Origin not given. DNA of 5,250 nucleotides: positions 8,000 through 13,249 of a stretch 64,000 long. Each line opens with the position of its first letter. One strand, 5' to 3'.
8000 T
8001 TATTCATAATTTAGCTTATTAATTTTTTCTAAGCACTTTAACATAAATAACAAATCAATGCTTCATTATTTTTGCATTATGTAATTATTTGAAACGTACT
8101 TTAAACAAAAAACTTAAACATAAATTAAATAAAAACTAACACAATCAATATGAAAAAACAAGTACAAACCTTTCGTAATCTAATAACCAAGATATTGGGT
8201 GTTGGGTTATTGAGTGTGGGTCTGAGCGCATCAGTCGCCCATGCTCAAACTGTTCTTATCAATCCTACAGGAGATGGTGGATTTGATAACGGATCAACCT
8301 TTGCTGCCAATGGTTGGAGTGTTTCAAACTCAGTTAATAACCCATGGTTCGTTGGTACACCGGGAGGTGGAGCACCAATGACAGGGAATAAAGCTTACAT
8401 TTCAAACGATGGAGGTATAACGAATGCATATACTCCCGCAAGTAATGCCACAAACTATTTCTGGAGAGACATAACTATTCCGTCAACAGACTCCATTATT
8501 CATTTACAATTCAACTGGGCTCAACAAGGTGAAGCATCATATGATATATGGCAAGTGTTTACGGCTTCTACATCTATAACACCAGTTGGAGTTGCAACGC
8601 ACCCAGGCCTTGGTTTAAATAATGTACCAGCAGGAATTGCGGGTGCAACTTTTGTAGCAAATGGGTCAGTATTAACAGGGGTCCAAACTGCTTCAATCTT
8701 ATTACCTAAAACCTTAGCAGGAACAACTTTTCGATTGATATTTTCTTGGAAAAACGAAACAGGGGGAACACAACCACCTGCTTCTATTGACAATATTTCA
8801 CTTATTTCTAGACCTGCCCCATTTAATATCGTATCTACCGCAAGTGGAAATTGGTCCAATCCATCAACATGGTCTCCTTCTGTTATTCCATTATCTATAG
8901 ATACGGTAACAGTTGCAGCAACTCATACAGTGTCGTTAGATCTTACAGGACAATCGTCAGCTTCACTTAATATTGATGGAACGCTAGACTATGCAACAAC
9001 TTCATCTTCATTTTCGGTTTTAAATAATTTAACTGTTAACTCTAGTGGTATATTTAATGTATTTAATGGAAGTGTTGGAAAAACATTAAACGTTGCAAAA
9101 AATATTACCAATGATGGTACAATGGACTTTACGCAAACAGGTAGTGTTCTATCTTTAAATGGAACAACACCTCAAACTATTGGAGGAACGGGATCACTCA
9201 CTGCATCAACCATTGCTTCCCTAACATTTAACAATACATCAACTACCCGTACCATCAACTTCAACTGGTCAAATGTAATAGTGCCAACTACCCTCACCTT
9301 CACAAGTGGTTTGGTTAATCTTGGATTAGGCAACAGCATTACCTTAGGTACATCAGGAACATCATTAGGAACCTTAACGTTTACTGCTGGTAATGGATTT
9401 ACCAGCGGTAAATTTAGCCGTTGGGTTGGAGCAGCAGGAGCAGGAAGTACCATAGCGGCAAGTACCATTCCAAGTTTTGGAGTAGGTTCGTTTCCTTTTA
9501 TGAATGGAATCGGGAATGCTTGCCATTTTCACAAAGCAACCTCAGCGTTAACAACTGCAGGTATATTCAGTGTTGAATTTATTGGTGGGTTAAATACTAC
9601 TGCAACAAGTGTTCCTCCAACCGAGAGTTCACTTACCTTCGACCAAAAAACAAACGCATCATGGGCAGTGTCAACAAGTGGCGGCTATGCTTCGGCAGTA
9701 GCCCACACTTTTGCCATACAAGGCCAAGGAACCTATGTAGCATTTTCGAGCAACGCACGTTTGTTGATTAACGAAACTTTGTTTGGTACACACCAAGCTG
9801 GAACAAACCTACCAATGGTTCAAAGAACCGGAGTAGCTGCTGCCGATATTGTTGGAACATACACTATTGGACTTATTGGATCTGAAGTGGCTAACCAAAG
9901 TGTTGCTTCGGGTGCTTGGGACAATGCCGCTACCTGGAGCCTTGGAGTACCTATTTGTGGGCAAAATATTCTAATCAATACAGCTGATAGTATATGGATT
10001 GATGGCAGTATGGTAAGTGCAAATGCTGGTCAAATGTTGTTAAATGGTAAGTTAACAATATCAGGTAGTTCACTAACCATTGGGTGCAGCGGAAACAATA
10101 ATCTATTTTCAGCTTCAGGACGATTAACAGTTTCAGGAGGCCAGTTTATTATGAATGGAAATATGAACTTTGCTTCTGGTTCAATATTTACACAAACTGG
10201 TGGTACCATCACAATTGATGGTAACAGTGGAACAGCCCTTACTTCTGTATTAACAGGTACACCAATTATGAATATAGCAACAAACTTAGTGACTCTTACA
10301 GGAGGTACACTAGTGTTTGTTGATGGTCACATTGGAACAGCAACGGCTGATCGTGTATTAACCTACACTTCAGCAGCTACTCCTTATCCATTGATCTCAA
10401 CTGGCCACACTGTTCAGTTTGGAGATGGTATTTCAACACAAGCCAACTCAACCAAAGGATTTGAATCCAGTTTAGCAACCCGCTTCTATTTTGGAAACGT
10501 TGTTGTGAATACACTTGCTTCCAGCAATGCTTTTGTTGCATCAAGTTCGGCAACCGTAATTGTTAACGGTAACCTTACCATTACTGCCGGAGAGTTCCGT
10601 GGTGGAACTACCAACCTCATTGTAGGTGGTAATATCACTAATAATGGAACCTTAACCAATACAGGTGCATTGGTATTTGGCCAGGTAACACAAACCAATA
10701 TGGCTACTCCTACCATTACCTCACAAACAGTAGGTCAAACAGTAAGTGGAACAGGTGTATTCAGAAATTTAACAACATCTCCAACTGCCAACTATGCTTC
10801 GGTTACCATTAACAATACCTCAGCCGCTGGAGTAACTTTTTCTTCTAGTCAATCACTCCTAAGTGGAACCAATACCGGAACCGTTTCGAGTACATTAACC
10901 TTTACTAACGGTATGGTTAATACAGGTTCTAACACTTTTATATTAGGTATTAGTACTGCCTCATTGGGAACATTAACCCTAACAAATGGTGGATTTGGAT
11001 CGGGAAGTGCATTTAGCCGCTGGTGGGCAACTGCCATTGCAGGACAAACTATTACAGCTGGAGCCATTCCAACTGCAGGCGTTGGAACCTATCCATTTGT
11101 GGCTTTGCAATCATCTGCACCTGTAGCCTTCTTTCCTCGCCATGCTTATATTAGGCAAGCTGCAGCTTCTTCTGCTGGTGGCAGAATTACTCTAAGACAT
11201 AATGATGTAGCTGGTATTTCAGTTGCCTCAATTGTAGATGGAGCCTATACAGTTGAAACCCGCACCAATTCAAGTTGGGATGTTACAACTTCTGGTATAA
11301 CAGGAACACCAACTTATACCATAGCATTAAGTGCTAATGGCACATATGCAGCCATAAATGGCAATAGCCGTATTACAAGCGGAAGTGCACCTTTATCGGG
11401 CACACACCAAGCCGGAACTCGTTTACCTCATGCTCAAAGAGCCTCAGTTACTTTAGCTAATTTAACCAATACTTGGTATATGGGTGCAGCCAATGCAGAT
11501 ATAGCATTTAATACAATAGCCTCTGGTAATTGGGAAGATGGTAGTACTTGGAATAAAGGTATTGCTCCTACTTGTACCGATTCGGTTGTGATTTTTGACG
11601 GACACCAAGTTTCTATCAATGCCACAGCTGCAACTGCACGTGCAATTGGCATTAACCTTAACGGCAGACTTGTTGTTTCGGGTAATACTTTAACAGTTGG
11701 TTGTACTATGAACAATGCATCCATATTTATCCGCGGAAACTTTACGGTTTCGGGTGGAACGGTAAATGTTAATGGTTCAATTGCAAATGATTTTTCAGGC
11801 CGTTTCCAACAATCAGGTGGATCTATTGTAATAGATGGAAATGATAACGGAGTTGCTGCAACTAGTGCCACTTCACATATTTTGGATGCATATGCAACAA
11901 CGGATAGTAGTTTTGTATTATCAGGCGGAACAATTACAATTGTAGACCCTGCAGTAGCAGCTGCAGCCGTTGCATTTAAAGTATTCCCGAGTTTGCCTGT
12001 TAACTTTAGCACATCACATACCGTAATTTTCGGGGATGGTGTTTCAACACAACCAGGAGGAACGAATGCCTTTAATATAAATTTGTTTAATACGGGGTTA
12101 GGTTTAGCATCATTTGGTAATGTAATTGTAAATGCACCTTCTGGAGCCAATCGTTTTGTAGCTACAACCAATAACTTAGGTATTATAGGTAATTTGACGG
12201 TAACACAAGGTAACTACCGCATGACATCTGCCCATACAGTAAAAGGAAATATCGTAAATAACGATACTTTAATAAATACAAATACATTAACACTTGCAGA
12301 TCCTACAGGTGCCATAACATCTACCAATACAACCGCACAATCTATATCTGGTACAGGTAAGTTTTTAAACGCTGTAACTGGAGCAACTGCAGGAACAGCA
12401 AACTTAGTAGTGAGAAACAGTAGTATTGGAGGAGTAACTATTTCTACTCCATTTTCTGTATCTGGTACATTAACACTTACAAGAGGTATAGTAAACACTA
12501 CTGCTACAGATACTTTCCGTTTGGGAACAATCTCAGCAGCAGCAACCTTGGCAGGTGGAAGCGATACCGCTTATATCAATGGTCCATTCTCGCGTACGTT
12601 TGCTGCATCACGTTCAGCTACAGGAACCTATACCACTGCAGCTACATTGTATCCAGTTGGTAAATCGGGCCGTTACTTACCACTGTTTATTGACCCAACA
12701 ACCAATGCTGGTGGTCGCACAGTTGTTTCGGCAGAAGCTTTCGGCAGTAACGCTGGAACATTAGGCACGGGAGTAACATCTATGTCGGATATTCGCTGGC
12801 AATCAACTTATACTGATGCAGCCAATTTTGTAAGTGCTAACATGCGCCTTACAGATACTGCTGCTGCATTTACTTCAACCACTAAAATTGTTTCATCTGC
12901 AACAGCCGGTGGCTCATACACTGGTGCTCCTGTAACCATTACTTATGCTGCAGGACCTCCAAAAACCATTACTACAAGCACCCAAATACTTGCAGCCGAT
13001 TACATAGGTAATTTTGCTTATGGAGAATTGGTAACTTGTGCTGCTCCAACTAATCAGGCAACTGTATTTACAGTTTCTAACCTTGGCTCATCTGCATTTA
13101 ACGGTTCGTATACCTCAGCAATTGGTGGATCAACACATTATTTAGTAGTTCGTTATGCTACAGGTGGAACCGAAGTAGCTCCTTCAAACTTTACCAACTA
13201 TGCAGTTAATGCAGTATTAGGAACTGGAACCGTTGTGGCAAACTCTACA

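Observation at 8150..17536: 3128-aa T9SS cargo protein built from large internal duplications, encoded directly downstream of the rod-shape operon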

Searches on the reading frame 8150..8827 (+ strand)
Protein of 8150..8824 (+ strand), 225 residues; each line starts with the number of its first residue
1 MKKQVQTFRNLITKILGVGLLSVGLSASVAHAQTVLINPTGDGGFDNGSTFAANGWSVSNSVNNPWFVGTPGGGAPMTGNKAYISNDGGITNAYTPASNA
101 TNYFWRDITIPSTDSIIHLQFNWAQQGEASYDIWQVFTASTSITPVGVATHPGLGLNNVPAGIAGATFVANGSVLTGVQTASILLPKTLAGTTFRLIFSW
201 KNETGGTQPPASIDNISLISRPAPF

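Call 19: search_protein_families(library=pfam, proteins=[window:8150-8824:+], max_evalue=1)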
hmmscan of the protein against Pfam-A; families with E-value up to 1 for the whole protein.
window:8150-8824:+ (225 aa): 0 families

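Call 69: find_homologous_proteins(query=window:8240-8827:+, max_evalue=0.00001)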
Query window:8240-8827:+ (196 aa): 33 proteins with E <= 0.00001 among 201 candidates.
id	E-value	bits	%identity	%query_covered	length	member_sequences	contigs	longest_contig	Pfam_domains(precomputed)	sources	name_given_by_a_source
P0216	3.1e-75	271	66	98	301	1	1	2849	-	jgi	jgi:hypothetical protein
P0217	9.8e-75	269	66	96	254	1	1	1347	-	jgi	jgi:hypothetical protein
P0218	1.0e-68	250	62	98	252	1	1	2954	-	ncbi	ncbi:MAG: hypothetical protein ACHQLA_07060, partial [Ignavibacteriales bacterium]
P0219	1.1e-66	243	64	94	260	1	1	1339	-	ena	-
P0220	1.9e-64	235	63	88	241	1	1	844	-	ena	-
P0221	5.4e-61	224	60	100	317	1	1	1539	-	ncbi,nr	ncbi:MAG: hypothetical protein EOP51_29235 [Sphingobacteriales bacterium]|nr:MAG: hypothetical prote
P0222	1.7e-59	219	64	79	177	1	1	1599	-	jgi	-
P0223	2.7e-59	219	60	88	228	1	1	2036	-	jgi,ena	jgi:hypothetical protein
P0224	2.6e-57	212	77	60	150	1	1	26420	-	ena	-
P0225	1.2e-48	184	51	97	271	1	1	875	-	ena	-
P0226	1.2e-41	161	49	97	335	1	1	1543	-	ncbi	-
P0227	5.0e-40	156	47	98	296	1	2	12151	-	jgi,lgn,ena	-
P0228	7.9e-40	155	63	60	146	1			-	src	-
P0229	3.1e-39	153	47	98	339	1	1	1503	PF00041.28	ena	-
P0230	2.9e-38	150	45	98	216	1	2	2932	-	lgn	-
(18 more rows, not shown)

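Call 77: predict_structure(alignment_id=A3)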
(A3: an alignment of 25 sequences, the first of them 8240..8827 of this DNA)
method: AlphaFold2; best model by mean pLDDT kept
length: 196 residues; sequences in the alignment: 25
mean_pLDDT: 93.2   pTM: 0.91
mean pLDDT of the five models: 93.2, 91.8, 91.6, 91.0, 90.6
residues with pLDDT >= 90: 156; 70-90: 37; 50-70: 2; < 50: 1
segments of 3 or more residues with pLDDT < 50: none
pLDDT, mean of each block of 10 residues (from residue 1): 89 95 98 96 91 97 93 98 96 89 95 94 85 96 89 97 98 88 97 75
secondary structure, 60 per line:
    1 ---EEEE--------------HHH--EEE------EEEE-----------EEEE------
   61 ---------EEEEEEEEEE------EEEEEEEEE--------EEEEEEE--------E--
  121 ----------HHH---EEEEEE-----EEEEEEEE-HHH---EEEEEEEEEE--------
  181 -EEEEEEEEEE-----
elements in order: E4-7 E27-29 E36-39 E51-54 E70-79 E86-94 E103-109 E137-142 E148-155 E163-172 E182-191

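Call 85: search_solved_structures(query=A3, max_evalue=1)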
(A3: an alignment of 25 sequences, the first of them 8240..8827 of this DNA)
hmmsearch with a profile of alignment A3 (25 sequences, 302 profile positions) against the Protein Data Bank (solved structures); distinct sequences matched with E-value up to 1: 11.
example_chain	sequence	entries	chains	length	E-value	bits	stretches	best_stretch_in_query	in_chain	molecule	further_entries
5d27_A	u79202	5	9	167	0.032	16.7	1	38-65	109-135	Phosphatidylinositol 3,4,5-trisphosphate-dependent Rac exchanger 1 protein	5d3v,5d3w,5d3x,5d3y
5fi0_A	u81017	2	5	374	0.045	16.2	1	38-65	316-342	Phosphatidylinositol 3,4,5-trisphosphate-dependent Rac exchanger 1 protein,Phosphatidylino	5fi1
4yon_A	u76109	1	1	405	0.051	16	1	38-65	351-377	Phosphatidylinositol 3,4,5-trisphosphate-dependent Rac exchanger 1 protein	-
6bnm_A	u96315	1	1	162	0.087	15.3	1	37-66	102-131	Phosphatidylinositol 3,4,5-trisphosphate-dependent Rac exchanger 2 protein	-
7rx9_A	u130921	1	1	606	0.1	15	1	38-65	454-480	Phosphatidylinositol 3,4,5-trisphosphate-dependent Rac exchanger 1 protein, Endolysin chim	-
8tua_A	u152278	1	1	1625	0.3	13.5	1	38-65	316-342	Phosphatidylinositol 3,4,5-trisphosphate-dependent Rac exchanger 1 protein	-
6pcv_A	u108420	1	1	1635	0.3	13.5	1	38-65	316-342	Phosphatidylinositol (3,4,5) trisphosphate-dependent Rac exchanger 1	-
9v1i_lN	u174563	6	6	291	0.33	13.4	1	162-278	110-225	60S ribosomal protein L13, putative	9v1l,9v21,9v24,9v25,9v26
7syf_A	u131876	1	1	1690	0.33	13.4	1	38-65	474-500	Phosphatidylinositol 3,4,5-trisphosphate-dependent Rac exchanger 1 protein,Endolysin chime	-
8hw5_A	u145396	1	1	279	0.7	12.3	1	166-220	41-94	CP312R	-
7yeq_A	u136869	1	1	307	0.84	12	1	166-220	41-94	CP312R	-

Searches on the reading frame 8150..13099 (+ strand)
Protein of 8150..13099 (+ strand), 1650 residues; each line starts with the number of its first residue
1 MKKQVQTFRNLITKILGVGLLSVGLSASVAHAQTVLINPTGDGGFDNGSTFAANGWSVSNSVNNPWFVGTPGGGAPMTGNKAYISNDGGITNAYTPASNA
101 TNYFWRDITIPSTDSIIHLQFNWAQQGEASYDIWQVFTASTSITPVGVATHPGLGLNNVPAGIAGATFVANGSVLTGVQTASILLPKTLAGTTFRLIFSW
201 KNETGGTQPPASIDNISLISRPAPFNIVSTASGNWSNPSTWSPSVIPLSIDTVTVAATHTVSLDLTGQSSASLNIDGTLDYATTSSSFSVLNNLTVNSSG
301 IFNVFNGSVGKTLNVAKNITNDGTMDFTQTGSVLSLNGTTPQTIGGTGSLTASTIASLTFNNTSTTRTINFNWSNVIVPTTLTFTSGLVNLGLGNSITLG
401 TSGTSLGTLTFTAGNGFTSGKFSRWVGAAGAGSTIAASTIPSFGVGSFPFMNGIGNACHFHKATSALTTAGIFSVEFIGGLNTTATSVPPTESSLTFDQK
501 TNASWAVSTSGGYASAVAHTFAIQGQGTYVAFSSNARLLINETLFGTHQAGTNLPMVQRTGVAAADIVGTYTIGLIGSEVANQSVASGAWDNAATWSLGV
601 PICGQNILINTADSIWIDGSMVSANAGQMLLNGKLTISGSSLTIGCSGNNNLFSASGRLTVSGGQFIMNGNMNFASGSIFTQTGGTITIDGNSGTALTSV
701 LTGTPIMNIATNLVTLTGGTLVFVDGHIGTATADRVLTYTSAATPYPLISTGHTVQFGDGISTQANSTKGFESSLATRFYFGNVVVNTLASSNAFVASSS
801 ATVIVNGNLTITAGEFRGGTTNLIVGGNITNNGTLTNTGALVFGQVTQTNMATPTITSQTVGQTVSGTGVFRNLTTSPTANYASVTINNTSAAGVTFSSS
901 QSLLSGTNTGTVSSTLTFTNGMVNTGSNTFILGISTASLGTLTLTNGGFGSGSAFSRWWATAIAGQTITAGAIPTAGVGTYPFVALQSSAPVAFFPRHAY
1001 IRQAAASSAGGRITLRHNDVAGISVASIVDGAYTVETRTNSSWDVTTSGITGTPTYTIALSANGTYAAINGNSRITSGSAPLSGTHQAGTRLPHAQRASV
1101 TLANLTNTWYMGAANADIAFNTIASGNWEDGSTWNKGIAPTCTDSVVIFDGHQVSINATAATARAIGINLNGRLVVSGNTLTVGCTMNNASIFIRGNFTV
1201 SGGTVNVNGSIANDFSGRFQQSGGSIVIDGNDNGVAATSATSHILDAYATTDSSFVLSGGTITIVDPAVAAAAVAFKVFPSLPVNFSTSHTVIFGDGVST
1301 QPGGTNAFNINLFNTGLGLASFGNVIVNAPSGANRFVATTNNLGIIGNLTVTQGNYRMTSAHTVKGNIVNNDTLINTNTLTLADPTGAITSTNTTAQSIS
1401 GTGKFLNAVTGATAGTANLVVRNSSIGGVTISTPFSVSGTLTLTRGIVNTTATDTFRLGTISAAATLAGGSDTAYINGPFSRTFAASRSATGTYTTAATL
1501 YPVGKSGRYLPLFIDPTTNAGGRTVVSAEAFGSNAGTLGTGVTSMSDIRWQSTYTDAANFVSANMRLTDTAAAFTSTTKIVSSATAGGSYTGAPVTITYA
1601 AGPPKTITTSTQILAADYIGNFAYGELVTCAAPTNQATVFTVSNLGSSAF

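Call 11: find_related_loci(query=window:8150-13099:+, collection=genome_contigs, flank=10000)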
Query window:8150-13099:+ (1650 aa) in genome_contigs; peptide patterns used: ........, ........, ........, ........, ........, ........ (x = any residue, [..] = any of these).
19 stretches matched a pattern, but none encodes a relative of the query by tblastn (E <= 1e-3).

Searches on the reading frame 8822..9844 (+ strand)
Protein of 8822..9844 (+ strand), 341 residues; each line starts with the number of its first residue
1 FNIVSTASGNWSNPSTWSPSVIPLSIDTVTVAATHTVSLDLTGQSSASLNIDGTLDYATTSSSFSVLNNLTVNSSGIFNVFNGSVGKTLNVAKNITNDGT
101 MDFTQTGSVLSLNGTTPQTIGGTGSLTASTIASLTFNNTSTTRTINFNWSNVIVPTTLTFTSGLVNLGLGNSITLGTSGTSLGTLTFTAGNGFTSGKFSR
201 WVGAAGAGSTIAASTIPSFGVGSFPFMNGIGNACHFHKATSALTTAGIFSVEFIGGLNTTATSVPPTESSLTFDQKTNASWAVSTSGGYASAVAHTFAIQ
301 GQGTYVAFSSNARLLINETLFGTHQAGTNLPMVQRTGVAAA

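Call 19: search_protein_families(library=pfam, proteins=[window:8822-9844:+], max_evalue=1)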
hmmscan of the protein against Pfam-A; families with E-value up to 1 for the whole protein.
window:8822-9844:+ (341 aa): 3 families
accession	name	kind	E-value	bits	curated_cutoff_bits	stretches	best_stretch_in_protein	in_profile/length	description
PF04319.19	NifZ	-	0.005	17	27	1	85-116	6-37/73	NifZ domain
PF10162.14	G8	-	0.0052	17.1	22.9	1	16-77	1-63/124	G8 domain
PF07705.17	CARDB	-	0.14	12.8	22.7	1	69-141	3-72/101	CARDB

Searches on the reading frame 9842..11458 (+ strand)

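Call 19: search_protein_families(library=pfam, proteins=[window:9842-11458:+], max_evalue=1)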
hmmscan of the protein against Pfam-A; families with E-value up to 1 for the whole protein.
window:9842-11458:+ (539 aa): 1 family
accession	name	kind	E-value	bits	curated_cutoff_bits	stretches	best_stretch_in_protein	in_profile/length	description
PF10162.14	G8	-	0.74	10.2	22.9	1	42-131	21-117/124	G8 domain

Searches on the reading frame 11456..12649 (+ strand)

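Call 19: search_protein_families(library=pfam, proteins=[window:11456-12649:+], max_evalue=1)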
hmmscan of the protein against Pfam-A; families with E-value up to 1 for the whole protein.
window:11456-12649:+ (398 aa): 2 families
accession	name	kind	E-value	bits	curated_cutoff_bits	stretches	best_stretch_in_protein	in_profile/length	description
PF10162.14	G8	-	9e-05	22.8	22.9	1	31-110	1-78/124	G8 domain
PF13336.12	AcetylCoA_hyd_C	-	0.012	15.9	23.7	1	263-331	26-96/154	Acetyl-CoA hydrolase/transferase C-terminal domain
